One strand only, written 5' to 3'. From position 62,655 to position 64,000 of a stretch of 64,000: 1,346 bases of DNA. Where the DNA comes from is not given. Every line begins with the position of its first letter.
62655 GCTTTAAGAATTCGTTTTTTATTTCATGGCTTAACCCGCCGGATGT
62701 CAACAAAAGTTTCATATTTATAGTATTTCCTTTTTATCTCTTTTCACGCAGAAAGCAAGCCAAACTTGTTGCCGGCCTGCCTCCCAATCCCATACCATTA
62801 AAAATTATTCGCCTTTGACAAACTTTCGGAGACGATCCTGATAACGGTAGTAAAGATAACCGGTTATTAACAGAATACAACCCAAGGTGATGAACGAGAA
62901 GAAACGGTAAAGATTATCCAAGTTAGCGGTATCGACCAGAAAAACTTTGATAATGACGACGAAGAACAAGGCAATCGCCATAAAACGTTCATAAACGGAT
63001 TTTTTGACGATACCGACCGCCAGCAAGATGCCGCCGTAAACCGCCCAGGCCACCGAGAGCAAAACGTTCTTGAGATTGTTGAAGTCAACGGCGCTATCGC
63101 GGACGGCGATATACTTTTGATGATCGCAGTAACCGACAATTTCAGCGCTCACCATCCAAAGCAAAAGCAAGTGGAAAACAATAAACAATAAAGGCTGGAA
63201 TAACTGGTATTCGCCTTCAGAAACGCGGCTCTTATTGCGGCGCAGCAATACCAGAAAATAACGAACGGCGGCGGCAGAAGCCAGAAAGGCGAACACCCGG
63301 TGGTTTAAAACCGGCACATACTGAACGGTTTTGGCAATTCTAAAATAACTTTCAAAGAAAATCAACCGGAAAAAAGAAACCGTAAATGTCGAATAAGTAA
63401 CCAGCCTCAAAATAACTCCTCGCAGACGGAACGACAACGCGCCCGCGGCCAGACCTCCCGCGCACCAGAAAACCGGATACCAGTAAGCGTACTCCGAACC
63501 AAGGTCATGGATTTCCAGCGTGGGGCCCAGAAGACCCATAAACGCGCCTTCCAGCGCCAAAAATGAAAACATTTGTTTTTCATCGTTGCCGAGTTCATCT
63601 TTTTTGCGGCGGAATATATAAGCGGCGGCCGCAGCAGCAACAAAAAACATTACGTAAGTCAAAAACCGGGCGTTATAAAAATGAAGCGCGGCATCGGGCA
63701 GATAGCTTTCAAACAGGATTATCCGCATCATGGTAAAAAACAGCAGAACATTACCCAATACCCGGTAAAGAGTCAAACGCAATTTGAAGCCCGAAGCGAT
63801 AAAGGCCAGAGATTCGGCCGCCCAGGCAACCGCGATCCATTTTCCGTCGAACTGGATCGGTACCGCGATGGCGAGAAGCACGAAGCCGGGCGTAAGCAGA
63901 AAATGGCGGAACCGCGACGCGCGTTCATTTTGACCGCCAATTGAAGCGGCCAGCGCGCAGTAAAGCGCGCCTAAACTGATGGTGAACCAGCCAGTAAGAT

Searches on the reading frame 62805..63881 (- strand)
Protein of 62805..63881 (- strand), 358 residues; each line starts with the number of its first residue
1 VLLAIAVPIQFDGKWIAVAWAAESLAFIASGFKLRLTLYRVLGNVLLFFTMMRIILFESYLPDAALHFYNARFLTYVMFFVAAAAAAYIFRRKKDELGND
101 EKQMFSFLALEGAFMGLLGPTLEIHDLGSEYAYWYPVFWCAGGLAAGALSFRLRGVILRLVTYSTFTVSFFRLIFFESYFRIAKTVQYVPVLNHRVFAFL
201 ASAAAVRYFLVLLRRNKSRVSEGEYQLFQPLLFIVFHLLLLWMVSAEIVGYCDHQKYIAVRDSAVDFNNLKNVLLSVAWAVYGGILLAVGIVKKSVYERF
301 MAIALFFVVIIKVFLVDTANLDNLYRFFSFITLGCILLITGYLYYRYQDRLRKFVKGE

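Call 71: find_encoding_contigs(protein=window:62805-63881:-, flank=10000, max_places=6)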
Protein window:62805-63881:- (358 aa): no gene with exactly this product is on record in the collection.
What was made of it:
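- Tried and rejected: One look-up failed (call 71).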
